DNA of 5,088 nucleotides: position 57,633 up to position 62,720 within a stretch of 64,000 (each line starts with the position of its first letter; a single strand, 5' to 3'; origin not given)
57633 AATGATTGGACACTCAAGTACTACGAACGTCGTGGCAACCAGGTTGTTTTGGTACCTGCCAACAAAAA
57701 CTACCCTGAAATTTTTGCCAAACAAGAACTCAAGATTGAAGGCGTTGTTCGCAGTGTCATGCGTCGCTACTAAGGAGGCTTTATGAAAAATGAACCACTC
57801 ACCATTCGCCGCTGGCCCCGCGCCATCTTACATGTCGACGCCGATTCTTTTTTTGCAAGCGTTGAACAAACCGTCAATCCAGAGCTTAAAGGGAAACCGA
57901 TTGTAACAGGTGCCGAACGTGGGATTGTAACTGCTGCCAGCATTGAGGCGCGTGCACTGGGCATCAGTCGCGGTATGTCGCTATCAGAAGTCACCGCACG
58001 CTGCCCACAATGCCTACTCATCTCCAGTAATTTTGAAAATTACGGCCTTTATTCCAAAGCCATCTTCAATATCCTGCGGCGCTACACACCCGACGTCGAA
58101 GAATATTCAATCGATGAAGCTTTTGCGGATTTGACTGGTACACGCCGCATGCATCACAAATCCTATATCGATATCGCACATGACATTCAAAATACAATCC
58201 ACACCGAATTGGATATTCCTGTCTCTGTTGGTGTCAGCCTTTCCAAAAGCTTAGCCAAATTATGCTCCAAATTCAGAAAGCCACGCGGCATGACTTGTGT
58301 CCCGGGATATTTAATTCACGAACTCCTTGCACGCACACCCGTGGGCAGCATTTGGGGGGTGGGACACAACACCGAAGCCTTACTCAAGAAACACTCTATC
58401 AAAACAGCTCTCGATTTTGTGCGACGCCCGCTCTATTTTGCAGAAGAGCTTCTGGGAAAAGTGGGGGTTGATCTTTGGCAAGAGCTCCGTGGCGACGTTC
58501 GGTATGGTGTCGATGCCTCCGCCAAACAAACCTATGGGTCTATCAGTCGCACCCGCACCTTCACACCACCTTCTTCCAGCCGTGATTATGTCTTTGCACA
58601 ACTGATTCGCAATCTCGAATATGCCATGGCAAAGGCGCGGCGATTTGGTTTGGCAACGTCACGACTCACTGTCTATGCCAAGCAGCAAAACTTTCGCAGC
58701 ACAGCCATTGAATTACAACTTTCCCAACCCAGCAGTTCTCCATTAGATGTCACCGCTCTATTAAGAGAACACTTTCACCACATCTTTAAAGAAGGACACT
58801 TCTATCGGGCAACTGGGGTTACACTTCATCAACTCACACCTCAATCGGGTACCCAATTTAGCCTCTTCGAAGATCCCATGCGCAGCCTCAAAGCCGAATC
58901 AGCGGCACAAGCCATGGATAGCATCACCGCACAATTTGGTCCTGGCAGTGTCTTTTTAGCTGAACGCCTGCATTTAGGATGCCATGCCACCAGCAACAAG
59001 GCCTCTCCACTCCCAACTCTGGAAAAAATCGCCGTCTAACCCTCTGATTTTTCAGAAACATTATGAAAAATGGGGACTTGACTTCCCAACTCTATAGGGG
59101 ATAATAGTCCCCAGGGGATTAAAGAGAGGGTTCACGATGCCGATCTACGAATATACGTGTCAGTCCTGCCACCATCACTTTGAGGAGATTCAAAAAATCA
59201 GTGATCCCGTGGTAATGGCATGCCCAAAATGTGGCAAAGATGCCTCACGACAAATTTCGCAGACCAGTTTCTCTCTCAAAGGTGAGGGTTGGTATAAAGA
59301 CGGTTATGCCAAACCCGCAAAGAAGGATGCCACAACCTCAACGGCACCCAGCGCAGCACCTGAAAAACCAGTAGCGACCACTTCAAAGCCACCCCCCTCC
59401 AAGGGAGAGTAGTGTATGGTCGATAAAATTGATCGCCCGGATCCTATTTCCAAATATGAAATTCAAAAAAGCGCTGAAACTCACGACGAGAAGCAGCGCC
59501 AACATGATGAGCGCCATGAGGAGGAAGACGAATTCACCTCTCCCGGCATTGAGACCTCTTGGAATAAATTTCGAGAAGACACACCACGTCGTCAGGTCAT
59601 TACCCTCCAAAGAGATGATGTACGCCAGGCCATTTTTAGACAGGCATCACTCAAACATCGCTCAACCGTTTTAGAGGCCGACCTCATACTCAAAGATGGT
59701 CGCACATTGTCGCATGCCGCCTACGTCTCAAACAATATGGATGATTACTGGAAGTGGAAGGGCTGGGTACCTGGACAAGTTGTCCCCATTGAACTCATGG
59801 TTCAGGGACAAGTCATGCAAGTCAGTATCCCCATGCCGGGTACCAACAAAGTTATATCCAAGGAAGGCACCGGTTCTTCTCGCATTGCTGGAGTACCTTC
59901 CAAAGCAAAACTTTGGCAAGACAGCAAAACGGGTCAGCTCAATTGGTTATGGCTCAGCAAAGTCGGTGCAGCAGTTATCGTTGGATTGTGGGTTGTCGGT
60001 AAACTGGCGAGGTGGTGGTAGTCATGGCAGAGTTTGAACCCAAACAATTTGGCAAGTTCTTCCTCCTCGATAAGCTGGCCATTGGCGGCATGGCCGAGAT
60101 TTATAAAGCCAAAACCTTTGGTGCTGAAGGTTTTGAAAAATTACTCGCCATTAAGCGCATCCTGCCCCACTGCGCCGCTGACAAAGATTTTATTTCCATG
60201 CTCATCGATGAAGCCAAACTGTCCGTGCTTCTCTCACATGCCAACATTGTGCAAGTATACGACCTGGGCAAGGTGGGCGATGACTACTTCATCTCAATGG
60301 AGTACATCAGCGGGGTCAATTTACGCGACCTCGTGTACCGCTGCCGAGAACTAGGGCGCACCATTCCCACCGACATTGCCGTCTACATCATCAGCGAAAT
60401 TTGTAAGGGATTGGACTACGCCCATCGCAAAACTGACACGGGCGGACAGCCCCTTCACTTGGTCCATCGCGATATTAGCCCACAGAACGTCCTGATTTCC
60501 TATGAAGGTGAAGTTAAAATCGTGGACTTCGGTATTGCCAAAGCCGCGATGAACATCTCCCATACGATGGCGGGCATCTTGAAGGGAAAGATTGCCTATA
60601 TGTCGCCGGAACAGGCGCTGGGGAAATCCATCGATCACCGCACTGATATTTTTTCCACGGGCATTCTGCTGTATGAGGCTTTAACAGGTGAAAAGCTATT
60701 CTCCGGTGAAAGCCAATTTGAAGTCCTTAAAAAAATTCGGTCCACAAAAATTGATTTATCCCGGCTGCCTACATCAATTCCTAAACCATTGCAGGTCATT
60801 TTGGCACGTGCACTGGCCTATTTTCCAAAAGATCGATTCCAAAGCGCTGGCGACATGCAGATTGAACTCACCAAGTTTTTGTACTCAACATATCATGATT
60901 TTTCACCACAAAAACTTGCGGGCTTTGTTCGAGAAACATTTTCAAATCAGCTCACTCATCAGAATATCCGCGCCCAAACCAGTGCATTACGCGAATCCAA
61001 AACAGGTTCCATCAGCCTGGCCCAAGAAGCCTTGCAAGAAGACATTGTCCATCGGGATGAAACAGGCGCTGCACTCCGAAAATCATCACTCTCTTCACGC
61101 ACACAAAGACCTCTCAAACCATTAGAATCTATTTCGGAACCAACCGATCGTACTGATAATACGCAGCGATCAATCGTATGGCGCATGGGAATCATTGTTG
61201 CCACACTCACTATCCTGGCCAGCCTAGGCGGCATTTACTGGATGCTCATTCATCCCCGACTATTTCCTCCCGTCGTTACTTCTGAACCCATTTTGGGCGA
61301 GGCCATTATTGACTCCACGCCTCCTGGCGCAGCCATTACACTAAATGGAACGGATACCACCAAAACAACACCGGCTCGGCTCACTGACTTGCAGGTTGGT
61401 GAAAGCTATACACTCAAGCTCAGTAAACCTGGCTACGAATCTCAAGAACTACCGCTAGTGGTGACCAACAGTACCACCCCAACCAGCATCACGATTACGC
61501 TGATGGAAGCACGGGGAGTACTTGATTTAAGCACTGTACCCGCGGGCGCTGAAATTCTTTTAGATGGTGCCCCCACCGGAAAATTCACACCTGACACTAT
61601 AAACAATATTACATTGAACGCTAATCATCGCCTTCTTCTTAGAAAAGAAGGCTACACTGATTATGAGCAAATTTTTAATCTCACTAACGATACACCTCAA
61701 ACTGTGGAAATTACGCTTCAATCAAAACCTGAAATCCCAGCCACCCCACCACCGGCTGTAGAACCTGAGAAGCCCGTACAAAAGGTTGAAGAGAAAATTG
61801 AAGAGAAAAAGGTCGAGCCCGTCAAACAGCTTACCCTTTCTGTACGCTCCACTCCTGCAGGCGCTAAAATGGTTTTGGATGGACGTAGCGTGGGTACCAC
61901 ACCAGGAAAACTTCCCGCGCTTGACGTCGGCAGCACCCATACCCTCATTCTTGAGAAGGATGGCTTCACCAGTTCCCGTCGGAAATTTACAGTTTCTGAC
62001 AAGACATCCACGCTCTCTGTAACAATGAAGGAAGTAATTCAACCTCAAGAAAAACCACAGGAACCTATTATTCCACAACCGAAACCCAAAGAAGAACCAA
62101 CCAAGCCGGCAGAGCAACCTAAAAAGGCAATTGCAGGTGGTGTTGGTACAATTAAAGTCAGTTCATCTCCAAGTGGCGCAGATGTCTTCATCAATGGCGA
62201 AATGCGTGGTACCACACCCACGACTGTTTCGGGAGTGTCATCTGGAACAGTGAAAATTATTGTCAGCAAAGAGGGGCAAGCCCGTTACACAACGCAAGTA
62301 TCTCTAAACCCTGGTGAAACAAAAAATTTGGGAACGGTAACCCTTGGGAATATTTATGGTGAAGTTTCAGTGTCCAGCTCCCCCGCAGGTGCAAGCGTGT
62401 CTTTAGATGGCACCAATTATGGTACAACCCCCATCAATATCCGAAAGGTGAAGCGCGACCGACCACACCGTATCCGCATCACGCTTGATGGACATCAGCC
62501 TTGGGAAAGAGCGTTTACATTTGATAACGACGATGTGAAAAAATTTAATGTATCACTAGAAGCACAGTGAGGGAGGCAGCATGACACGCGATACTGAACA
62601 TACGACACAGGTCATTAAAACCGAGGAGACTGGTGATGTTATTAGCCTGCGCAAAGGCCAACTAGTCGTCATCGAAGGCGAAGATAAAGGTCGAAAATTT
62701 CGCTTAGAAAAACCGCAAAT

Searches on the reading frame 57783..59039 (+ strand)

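Call 52: search_protein_families(library=ncbifam, proteins=[window:57783-59039:+], max_evalue=1e-30)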
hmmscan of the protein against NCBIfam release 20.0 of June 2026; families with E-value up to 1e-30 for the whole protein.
window:57783-59039:+ (418 aa): 10 families
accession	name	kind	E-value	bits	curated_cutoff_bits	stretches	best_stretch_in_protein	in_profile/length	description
NF002677.0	PRK02406.1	equivalog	5.5e-66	223.1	256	1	13-355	6-347/357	DNA polymerase IV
NF002751.0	PRK02794.1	equivalog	5e-65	220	371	1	15-390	40-412/425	DNA polymerase IV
NF002492.0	PRK01810.1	equivalog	4e-62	210.3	399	1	13-387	10-386/412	DNA polymerase IV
NF002848.0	PRK03103.1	subfamily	3.2e-61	207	381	1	13-397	4-393/410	DNA polymerase IV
NF003015.0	PRK03858.1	subfamily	3.1e-60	204.3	367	1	14-395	8-385/399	DNA polymerase IV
NF002882.0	PRK03348.1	equivalog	7.6e-58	196.4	389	1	13-377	5-368/461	DNA polymerase IV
NF010731.0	PRK14133.1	equivalog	7.2e-55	186.6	362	1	13-362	3-347/352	DNA polymerase IV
NF002883.0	PRK03352.1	equivalog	1.5e-42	146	330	1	13-332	5-324/347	DNA polymerase IV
NF002955.0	PRK03609.1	subfamily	1.7e-42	145.8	431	1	17-395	4-394/422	translesion error-prone DNA polymerase V subunit UmuC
NF002292.0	PRK01216.1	equivalog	8.7e-36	123.7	339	1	15-287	3-278/351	DNA polymerase IV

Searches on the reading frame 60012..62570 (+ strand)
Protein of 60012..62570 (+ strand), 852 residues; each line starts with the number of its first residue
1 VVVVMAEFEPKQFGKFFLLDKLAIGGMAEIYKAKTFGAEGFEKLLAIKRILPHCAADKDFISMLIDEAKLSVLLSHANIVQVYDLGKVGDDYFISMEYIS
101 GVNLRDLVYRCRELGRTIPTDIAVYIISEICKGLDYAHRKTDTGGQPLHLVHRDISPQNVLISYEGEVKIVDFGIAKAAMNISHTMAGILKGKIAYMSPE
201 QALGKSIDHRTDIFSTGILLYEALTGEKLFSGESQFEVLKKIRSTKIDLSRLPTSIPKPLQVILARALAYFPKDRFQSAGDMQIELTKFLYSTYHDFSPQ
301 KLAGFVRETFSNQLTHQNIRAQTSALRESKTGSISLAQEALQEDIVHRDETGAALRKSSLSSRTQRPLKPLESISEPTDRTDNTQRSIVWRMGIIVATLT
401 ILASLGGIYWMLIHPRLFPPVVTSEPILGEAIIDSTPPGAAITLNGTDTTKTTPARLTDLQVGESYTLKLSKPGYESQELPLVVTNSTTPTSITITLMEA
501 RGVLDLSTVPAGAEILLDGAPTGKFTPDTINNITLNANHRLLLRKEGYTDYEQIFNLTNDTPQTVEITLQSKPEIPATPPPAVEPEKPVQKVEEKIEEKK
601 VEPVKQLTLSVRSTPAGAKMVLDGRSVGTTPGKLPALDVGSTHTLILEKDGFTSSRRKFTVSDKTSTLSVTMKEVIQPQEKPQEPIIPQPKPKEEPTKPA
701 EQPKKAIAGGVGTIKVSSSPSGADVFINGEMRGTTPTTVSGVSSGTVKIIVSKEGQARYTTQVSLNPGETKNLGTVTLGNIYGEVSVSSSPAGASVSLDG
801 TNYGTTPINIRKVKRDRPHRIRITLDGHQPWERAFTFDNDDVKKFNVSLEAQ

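Call 52: search_protein_families(library=ncbifam, proteins=[window:60012-62570:+], max_evalue=1e-30)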
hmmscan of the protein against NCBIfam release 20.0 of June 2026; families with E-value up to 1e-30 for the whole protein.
window:60012-62570:+ (852 aa): 3 families
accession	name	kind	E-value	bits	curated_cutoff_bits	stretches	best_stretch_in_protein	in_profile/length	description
NF033483.0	PknB_PASTA_kin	equivalog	1e-74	252.6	450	1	16-410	9-355/563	Stk1 family PASTA domain-containing Ser/Thr kinase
NF052427.1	StpK7MSMEG_1200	equivalog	2.1e-37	128.9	900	1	9-288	2-267/601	serine/threonine protein kinase StpK7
NF047741.1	antiphage_MADS6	equivalog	5.4e-31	107.8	460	0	119-300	297-471/612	methylation-associated defense system protein kinase MAD6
